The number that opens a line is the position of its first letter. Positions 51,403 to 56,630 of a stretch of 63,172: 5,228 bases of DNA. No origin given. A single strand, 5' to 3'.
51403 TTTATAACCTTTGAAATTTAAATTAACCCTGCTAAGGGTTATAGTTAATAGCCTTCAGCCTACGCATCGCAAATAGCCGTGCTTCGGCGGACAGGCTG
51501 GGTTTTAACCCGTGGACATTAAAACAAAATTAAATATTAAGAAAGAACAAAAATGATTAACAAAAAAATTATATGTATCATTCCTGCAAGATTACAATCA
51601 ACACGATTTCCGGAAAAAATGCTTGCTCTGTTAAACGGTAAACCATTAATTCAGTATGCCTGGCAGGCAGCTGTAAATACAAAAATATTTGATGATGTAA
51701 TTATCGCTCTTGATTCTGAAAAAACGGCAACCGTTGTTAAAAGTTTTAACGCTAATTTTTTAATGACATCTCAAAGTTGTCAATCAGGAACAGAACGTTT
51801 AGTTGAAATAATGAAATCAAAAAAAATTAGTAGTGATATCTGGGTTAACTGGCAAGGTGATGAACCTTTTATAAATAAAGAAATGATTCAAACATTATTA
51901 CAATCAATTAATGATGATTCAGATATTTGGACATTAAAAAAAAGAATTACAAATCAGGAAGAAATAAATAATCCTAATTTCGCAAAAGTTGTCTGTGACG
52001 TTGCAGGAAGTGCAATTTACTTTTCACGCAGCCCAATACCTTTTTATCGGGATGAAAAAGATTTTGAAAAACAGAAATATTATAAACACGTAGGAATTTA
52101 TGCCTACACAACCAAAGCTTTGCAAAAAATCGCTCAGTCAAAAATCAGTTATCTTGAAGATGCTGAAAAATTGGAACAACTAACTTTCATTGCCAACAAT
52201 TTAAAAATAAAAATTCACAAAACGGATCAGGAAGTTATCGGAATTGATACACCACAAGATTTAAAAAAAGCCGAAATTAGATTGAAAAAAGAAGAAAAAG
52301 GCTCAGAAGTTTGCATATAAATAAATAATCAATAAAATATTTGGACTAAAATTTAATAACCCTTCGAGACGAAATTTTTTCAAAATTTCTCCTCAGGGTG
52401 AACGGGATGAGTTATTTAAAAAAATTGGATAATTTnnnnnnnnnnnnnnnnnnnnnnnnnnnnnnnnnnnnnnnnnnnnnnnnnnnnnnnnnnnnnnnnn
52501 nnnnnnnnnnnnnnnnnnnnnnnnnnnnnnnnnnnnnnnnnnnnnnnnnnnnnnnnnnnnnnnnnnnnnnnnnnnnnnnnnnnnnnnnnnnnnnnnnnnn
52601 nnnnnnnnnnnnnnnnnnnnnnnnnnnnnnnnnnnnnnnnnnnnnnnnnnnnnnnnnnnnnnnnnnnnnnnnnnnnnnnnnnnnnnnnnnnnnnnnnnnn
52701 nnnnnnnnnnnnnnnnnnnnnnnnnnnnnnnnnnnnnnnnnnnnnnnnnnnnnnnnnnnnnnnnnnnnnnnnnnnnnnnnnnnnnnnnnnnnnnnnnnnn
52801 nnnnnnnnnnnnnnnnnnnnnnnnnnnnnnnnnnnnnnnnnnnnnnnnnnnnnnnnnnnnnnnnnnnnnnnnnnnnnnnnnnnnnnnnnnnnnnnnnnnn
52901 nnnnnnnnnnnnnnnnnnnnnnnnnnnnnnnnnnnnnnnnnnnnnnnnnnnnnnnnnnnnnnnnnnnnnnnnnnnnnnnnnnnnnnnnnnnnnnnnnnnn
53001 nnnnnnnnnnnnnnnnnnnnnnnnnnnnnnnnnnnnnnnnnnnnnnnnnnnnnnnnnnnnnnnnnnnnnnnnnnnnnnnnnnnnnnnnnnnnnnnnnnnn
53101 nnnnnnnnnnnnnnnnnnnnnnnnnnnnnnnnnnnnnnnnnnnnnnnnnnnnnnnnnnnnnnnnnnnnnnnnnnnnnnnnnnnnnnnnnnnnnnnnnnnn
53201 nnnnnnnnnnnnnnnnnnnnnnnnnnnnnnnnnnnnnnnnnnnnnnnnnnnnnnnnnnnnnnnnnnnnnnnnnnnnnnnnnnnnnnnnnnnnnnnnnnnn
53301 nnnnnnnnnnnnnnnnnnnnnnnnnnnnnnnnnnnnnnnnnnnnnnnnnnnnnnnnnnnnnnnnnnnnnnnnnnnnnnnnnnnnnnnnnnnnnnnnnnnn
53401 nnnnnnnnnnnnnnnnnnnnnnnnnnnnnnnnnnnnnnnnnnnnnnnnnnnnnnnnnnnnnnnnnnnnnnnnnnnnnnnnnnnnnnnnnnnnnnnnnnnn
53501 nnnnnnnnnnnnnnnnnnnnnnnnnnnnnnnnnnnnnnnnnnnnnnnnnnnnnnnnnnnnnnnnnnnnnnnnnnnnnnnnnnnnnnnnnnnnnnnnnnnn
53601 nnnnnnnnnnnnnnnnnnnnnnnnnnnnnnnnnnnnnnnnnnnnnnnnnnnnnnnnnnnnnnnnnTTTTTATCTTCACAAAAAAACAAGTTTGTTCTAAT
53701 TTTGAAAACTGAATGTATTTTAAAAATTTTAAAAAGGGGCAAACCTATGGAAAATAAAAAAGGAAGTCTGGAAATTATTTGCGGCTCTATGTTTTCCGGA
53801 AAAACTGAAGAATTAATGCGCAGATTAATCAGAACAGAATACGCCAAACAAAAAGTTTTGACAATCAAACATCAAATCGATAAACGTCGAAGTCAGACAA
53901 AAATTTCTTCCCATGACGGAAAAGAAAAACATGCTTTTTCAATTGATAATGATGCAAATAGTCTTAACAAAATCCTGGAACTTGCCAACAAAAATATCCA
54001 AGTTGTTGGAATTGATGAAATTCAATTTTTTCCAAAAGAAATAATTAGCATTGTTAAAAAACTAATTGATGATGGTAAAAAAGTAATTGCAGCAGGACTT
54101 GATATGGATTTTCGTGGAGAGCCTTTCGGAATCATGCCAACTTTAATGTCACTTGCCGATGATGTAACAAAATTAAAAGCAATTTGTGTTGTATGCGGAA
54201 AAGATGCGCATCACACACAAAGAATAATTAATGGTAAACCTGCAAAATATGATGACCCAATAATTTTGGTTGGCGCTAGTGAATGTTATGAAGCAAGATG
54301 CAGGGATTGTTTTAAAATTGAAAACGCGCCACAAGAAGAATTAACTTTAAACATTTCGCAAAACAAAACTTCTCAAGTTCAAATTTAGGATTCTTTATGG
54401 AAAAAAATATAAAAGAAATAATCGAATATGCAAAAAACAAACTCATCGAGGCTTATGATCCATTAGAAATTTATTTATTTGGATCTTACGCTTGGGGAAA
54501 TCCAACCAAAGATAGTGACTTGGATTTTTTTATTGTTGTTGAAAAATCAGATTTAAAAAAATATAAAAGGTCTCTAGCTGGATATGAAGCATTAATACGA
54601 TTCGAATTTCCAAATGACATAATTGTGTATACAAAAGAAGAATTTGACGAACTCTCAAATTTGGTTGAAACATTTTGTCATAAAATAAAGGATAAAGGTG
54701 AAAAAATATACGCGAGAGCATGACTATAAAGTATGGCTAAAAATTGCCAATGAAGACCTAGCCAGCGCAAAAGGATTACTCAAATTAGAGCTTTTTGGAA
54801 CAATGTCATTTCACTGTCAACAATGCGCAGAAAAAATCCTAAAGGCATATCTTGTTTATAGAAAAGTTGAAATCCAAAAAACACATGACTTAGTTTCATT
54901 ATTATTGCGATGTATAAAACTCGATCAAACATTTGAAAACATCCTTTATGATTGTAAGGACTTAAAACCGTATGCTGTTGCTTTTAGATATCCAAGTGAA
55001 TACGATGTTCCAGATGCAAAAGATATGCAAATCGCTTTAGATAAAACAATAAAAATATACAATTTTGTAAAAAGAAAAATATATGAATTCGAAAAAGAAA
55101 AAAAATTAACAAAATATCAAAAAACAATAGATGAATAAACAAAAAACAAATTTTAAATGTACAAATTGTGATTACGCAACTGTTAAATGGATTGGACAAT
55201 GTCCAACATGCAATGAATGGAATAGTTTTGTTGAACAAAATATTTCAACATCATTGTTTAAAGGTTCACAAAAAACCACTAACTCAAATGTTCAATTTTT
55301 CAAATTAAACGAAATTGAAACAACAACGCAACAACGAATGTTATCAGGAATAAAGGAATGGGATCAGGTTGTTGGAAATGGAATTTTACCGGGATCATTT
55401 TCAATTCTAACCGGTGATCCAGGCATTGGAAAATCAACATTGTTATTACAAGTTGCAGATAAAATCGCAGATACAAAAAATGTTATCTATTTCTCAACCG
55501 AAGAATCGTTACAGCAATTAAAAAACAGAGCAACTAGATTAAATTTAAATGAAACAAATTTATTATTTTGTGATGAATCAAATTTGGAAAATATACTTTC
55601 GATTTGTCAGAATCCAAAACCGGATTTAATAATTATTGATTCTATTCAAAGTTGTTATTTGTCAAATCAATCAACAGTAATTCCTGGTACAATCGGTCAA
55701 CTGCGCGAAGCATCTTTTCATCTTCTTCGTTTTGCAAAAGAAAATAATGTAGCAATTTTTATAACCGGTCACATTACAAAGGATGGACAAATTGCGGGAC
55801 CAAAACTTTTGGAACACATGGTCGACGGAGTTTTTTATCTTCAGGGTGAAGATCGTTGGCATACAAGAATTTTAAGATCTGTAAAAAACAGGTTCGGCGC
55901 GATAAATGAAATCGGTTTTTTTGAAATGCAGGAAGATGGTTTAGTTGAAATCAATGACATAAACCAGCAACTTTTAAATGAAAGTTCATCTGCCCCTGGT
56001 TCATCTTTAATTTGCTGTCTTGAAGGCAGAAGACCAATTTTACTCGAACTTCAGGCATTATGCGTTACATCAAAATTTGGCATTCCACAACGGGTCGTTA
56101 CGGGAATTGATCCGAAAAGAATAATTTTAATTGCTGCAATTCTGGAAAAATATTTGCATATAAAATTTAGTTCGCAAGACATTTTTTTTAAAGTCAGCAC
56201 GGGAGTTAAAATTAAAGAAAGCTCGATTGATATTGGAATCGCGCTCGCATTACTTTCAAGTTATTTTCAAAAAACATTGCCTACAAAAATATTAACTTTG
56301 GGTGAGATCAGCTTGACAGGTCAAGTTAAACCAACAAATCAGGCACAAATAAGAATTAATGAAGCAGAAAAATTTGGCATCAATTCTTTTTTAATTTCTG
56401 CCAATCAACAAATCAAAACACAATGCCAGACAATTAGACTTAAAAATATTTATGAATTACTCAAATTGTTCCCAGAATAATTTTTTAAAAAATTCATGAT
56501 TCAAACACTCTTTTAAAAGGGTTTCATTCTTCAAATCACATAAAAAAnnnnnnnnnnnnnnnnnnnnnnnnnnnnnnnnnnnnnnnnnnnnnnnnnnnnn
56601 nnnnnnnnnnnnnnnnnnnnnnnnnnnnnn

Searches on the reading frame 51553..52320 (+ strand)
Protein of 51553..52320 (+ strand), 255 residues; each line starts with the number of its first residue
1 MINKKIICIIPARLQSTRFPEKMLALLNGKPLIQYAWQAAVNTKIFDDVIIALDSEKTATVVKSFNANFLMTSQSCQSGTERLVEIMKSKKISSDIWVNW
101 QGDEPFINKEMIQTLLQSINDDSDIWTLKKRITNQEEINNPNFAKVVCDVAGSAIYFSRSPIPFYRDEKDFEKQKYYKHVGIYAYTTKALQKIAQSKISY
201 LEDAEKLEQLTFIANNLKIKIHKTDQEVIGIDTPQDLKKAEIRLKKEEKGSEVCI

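Call 52: search_protein_families(library=pfam, proteins=[window:51553-52320:+], max_evalue=0.0001)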
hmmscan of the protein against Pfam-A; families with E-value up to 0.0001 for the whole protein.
window:51553-52320:+ (255 aa): 2 families
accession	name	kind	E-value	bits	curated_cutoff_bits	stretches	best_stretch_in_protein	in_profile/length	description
PF02348.25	CTP_transf_3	-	3.7e-54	184.2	22.6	1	7-219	1-217/217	Cytidylyltransferase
PF12804.13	NTP_transf_3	-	2.1e-08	34.9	27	1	16-130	9-123/160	MobA-like NTP transferase domain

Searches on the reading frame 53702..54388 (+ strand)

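Call 52: search_protein_families(library=pfam, proteins=[window:53702-54388:+], max_evalue=0.0001)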
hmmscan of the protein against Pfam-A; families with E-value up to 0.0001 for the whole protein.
window:53702-54388:+ (228 aa): 1 family
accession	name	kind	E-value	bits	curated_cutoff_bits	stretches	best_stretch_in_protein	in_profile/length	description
PF00265.24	TK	-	3.7e-54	183.7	20.6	1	21-204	1-176/176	Thymidine kinase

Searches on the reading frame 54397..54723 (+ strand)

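Call 52: search_protein_families(library=pfam, proteins=[window:54397-54723:+], max_evalue=0.0001)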
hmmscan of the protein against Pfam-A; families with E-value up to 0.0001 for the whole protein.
window:54397-54723:+ (108 aa): 3 families
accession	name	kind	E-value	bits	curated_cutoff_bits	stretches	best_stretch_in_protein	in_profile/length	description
PF18765.7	Polbeta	-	2.7e-11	43.9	26.9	1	8-107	3-90/93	Polymerase beta, Nucleotidyltransferase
PF01909.29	NTP_transf_2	-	3.5e-11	43.8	21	1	13-86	5-80/93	Nucleotidyltransferase domain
PF22600.2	MTPAP-like_central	-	8.8e-05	23.1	27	1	5-58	22-75/139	Poly(A) RNA polymerase, mitochondrial-like, central palm domain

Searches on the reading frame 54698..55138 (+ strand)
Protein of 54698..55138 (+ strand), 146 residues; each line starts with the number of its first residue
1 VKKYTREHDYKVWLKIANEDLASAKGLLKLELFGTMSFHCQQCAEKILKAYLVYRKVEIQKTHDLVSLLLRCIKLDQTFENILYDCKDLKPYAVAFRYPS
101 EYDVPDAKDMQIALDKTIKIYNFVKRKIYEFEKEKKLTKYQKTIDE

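Call 68: search_protein_families(library=pfam, proteins=[window:54698-55138:+], max_evalue=0.00001)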
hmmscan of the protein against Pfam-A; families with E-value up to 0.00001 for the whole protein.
window:54698-55138:+ (146 aa): 1 family
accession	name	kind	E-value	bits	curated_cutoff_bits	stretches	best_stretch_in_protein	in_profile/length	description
PF05168.19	HEPN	-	3.9e-25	88.7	22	1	10-126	1-116/117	HEPN domain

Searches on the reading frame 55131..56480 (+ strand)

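Call 13: search_protein_families(library=ncbifam, proteins=[window:55131-56480:+], max_evalue=0.001)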
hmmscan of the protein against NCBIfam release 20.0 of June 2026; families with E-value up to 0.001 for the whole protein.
window:55131-56480:+ (449 aa): 19 families
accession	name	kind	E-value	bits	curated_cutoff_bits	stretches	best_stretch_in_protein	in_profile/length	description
TIGR00416.1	sms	equivalog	2.7e-145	484.6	403.05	1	1-443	1-450/454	DNA repair protein RadA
NF006799.0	PRK09302.1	equivalog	1.1e-14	53.8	408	1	64-172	249-372/515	circadian clock protein KaiC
TIGR03881.1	KaiC_arch_4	hypoth_equivalog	4.3e-13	49.5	247.8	1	69-172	2-90/231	KaiC domain-containing protein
TIGR02237.1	recomb_radB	equivalog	4.6e-11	43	172.4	1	78-270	2-208/210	DNA repair and recombination protein RadB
TIGR02902.1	spore_lonB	equivalog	4.8e-11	42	723.3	1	335-442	413-525/531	ATP-dependent protease LonB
TIGR03600.1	phage_DnaB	exception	2e-08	33.7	498.65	1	67-135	174-243/421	phage replicative helicase, DnaB family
TIGR00665.1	DnaB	equivalog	4e-07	29.2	385.25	1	46-134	154-243/435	replicative DNA helicase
TIGR02903.1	spore_lon_C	equivalog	3.8e-06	25.7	678.8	1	335-438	497-602/615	Lon family ATP-dependent protease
NF004723.0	PRK06067.1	subfamily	6.4e-06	25.9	194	1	62-140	7-87/243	flagellar accessory protein FlaH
NF006306.0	PRK08506.1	equivalog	6.9e-06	24.9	596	1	38-156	142-265/472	replicative DNA helicase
TIGR02655.1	circ_KaiC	equivalog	1.6e-05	23.8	546.25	1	50-140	222-316/484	circadian clock protein KaiC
TIGR00764.1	lon_rel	equivalog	1.7e-05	23.7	516.6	1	326-426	462-563/608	ATP-dependent protease LonB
NF005852.0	PRK07773.1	equivalog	2.9e-05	22.5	780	1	67-133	197-264/886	replicative DNA helicase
NF006861.0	PRK09361.1-1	equivalog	4e-05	23.3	278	1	69-237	4-194/235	DNA repair and recombination protein RadB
NF010248.0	PRK13695.1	equivalog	4.2e-05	23.3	156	1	92-128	7-44/180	NTPase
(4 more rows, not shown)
